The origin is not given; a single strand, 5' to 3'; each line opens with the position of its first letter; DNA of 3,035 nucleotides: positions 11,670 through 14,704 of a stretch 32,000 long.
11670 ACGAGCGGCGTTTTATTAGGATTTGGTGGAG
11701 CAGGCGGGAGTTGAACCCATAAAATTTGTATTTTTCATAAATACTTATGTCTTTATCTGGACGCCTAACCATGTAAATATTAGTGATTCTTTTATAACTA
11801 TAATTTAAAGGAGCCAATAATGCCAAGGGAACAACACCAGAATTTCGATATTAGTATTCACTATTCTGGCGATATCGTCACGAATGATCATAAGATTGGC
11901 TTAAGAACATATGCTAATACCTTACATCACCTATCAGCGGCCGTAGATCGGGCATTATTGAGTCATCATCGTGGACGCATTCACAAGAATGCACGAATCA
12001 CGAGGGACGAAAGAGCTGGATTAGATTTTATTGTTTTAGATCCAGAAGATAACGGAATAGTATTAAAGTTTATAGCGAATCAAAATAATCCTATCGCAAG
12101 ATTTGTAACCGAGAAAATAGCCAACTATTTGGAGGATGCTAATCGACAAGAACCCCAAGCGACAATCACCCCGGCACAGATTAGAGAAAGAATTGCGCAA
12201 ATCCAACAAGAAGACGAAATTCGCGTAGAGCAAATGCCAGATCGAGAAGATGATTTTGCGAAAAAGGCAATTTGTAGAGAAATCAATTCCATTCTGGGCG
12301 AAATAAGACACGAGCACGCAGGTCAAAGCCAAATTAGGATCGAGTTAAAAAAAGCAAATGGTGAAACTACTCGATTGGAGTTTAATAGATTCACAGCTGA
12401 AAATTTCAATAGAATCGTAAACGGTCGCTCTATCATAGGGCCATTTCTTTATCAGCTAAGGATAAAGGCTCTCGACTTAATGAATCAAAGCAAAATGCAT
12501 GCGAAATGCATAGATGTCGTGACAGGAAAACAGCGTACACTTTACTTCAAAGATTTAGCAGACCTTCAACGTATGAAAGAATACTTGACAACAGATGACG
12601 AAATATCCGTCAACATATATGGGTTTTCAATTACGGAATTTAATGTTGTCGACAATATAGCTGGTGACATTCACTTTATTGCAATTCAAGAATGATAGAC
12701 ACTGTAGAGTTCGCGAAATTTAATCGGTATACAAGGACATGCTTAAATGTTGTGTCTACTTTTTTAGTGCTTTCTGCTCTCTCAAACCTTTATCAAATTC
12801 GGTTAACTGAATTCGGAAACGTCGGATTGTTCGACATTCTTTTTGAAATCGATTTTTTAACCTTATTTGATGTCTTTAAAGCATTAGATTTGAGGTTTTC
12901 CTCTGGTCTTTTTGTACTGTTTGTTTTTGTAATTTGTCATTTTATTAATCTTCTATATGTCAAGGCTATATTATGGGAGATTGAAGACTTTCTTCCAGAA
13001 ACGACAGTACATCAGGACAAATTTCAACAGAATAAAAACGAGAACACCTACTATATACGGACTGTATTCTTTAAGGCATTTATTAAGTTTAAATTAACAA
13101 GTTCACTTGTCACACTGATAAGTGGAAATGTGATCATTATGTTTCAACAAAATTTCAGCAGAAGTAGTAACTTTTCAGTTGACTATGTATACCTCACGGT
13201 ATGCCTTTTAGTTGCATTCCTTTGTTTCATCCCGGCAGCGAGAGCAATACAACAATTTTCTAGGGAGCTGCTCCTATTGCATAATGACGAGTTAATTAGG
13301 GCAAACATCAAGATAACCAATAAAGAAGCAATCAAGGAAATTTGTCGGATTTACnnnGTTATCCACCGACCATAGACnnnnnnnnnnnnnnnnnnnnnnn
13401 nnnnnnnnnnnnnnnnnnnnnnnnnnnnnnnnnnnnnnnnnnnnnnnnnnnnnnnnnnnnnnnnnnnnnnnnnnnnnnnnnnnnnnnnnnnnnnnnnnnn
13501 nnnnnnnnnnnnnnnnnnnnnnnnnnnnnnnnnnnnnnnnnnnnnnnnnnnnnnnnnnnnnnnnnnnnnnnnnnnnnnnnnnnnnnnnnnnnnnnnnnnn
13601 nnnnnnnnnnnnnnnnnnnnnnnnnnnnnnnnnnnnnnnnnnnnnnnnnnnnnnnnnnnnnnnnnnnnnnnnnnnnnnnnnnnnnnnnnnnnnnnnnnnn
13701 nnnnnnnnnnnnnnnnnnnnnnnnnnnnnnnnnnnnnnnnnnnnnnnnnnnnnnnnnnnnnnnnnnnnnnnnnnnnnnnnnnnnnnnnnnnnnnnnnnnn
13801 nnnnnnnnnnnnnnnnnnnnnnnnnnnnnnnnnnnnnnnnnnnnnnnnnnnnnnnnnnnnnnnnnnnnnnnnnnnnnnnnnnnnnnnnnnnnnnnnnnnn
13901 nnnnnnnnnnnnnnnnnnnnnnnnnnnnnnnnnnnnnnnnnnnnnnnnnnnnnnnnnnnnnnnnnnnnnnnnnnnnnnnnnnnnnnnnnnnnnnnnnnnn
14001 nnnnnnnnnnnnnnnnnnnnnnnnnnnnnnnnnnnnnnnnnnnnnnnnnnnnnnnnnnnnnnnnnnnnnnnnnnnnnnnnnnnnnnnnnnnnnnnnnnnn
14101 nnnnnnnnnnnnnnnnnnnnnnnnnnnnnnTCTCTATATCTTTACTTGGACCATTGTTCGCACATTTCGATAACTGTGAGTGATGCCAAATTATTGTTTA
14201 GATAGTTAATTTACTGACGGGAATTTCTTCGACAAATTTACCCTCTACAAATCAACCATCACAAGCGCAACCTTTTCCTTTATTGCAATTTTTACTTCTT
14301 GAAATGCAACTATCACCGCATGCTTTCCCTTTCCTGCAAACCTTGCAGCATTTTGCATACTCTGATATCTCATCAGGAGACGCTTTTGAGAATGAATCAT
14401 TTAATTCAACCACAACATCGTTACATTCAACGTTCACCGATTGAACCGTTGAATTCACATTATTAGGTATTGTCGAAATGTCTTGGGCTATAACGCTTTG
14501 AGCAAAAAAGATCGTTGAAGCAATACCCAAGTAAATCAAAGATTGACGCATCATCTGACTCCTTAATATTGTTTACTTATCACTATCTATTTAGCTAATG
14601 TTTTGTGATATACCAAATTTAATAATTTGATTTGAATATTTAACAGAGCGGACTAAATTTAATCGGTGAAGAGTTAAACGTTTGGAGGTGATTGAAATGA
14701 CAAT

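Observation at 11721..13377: Two-gene cassette (291-aa soluble protein + 221-aa four-TM protein) is the only substantial cargo of a ~3.1-kb ssrA island: candidate undescribed defence/abortive-infection system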

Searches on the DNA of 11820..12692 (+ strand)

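Call 61: search_dna_similar(query=L024:9950-11508:+, collection=ecoli_genomes, mode=near, max_rows=10)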
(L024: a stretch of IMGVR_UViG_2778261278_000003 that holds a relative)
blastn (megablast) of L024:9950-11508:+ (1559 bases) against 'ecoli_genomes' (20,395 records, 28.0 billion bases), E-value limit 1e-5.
Records with a match: 25; places in all: 25; records where one place covers at least 80% of the query: 24.
Genomes with a match: 25 of 5426; with a place that covers at least 80% of the query: 24. Places per genome that has any: lowest 1, median 1, highest 1. On chromosomes: 25 places; on plasmids: 0.
Best place of each record, by identity: >=99% 25.
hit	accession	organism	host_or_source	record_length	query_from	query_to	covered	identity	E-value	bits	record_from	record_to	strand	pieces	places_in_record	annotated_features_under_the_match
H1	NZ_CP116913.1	Escherichia coli strain MLI023K1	Homo sapiens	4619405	1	1559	100%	100.0%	0e+0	2880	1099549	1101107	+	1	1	hypothetical protein (x2)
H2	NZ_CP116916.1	Escherichia coli strain MLI023K2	Homo sapiens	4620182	1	1559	100%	100.0%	0e+0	2880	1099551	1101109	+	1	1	hypothetical protein (x2)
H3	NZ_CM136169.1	Escherichia coli strain PRO_A-1412-6M-A_ESBL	Homo sapiens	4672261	1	1559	100%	100.0%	0e+0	2880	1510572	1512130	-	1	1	hypothetical protein (x2)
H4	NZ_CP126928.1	Escherichia coli O2:K1:H4 strain APEC E12053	Gallus gallus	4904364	1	1559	100%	99.9%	0e+0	2874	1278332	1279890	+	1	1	hypothetical protein (x2)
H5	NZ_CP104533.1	Escherichia coli strain E10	Poultry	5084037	1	1559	100%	99.9%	0e+0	2874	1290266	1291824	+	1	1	hypothetical protein (x2)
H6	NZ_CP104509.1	Escherichia coli strain E2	Poultry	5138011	1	1559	100%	99.9%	0e+0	2874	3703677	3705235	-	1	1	hypothetical protein (x2)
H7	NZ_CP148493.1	Escherichia coli strain Z1323CEC0003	Chicken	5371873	1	1559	100%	99.9%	0e+0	2874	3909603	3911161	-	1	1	hypothetical protein (x2)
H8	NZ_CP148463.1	Escherichia coli strain Z1323CEC0007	Chicken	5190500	1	1559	100%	99.9%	0e+0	2874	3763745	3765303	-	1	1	hypothetical protein (x2)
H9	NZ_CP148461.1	Escherichia coli strain Z1323CEC0008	Chicken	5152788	1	1559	100%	99.9%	0e+0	2874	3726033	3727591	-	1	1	hypothetical protein (x2)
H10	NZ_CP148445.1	Escherichia coli strain Z1323CEC0010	Chicken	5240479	1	1559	100%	99.9%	0e+0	2874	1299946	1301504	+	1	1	hypothetical protein (x2)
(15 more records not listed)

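Call 62: get_annotated_region(hit=H4, flank=12000)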
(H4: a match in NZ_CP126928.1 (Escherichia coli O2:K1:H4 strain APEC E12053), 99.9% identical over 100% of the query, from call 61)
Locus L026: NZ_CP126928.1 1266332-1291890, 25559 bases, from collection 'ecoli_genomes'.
description: Escherichia coli O2:K1:H4 strain APEC E12053 chromosome, complete genome
organism: Escherichia coli O2:K1:H4 strain APEC E12053 (NCBI taxid 3050626)
replicon: chromosome; assembly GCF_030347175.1
host: Gallus gallus; source: Liver and air sac; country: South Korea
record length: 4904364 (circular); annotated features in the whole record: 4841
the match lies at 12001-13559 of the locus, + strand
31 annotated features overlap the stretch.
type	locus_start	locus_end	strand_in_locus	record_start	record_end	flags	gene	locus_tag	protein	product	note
CDS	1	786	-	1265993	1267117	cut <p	-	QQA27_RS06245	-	DUF262 domain-containing protein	incomplete; partial in the middle of a contig; missing C-terminus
CDS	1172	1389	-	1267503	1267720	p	-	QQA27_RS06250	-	DinI-like family protein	frameshifted; internal stop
CDS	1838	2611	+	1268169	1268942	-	-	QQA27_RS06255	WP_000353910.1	LEM-3-like GIY-YIG domain-containing protein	-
CDS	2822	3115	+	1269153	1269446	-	-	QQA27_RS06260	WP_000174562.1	hypothetical protein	-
CDS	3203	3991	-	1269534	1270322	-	-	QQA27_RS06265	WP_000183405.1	hypothetical protein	-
CDS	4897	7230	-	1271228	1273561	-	-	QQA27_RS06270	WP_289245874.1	primase-helicase zinc-binding domain-containing protein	-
CDS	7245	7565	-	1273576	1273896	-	-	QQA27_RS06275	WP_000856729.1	DUF5375 domain-containing protein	-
CDS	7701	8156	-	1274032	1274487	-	-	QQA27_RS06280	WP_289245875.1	hypothetical protein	-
CDS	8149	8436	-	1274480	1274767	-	-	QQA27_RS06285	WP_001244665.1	hypothetical protein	-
CDS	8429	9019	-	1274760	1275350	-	-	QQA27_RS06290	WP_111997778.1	host cell division inhibitor Icd-like protein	-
CDS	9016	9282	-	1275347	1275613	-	-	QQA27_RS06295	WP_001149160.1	helix-turn-helix transcriptional regulator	-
CDS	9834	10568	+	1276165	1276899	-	-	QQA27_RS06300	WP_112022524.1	glycoprotein 3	-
CDS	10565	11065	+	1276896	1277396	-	-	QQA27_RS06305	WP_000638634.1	ogr/Delta-like zinc finger family protein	-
CDS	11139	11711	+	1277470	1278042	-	-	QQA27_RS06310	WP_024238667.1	phage polarity suppression protein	-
CDS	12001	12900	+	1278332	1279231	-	-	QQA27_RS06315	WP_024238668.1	hypothetical protein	-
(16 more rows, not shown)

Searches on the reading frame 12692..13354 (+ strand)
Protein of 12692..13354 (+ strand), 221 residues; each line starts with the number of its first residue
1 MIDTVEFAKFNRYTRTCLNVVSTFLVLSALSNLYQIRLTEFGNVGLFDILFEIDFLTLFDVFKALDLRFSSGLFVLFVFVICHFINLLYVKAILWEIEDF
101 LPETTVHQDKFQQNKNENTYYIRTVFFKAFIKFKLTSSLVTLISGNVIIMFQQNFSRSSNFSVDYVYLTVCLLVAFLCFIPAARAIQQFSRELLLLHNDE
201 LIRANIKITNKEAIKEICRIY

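Call 6: search_protein_families(library=pfam, proteins=[window:12692-13354:+], max_evalue=0.1)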
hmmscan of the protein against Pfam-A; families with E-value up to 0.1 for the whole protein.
window:12692-13354:+ (221 aa): 1 family
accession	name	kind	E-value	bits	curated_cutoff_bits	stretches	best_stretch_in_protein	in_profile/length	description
PF04654.17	DUF599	-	0.06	13.2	27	1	156-190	101-135/211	Protein of unknown function, DUF599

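Call 7: search_protein_families(library=padloc, proteins=[window:12692-13354:+], max_evalue=1)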
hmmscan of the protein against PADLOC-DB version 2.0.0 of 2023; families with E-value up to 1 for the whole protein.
window:12692-13354:+ (221 aa): 0 families

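Call 8: search_protein_families(library=phrogs, proteins=[window:12692-13354:+], max_evalue=1)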
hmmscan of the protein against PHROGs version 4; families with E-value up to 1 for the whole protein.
window:12692-13354:+ (221 aa): 1 family
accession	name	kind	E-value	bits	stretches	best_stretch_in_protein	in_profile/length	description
phrog_7715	-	unknown function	0.99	10.7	0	53-81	26-54/64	-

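Call 9: search_protein_families(library=ncbifam, proteins=[window:12692-13354:+], max_evalue=1)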
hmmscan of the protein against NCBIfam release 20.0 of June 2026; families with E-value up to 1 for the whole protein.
window:12692-13354:+ (221 aa): 1 family
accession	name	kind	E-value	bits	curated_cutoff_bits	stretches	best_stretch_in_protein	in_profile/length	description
NF045846.1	MSC0882_dom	subfamily_domain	0.00014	21.1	60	1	46-127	139-222/244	MSC_0882 family membrane protein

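Call 12: find_homologous_proteins(query=window:12692-13354:+)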
Query window:12692-13354:+ (221 aa): 1 proteins with E <= 0.001 among 294 candidates.
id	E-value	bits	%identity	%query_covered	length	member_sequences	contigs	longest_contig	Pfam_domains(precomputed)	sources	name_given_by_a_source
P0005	1.5e-135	468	100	100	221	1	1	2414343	-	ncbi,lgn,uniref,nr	ncbi:hypothetical protein D3795_04585 [Pseudidiomarina andamanensis]|uniref:Uncharacterized protein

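Call 102: predict_structure(protein=window:12692-13354:+)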
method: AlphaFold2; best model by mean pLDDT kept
length: 221 residues; sequences in the alignment: 1
mean_pLDDT: 47.9   pTM: 0.33
mean pLDDT of the five models: 47.9, 46.0, 44.9, 42.4, 41.3
residues with pLDDT >= 90: 0; 70-90: 0; 50-70: 100; < 50: 121
segments of 3 or more residues with pLDDT < 50: 1-3, 5-59, 65-69, 95-123, 195-221
pLDDT, mean of each block of 10 residues (from residue 1): 45 44 45 40 37 44 48 55 56 48 38 40 50 53 54 54 58 59 55 50 41 39 32
secondary structure, 60 per line:
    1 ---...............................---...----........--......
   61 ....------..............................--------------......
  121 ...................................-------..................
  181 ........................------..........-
elements in order: H4-34 H45-52 H55-64 H71-100 H115-155 H163-204 H211-220

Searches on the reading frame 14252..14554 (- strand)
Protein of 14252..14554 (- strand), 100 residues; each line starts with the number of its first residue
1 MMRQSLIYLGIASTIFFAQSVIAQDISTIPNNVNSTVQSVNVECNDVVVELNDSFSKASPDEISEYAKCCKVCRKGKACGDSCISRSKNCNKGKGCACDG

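Call 6: search_protein_families(library=pfam, proteins=[window:14252-14554:-], max_evalue=0.1)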
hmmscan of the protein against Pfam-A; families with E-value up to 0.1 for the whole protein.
window:14252-14554:- (100 aa): 1 family
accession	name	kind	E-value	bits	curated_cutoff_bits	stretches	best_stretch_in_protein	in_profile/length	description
PF05889.19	SepSecS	-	0.0052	16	21.1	1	22-71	132-182/389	O-phosphoseryl-tRNA(Sec) selenium transferase, SepSecS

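Call 7: search_protein_families(library=padloc, proteins=[window:14252-14554:-], max_evalue=1)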
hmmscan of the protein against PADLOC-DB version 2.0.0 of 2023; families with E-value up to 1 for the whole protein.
window:14252-14554:- (100 aa): 0 families

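Call 8: search_protein_families(library=phrogs, proteins=[window:14252-14554:-], max_evalue=1)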
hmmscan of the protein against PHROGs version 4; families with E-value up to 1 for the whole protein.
window:14252-14554:- (100 aa): 1 family
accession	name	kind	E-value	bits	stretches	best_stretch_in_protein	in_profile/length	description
phrog_11965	-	unknown function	1.1e-05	26.3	1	24-90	24-90/194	-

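Call 9: search_protein_families(library=ncbifam, proteins=[window:14252-14554:-], max_evalue=1)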
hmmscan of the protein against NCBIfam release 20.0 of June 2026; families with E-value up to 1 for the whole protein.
window:14252-14554:- (100 aa): 1 family
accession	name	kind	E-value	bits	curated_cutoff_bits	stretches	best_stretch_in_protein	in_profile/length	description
TIGR03531.1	selenium_SpcS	equivalog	0.09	11.4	224.85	1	22-71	182-232/444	O-phosphoseryl-tRNA(Sec) selenium transferase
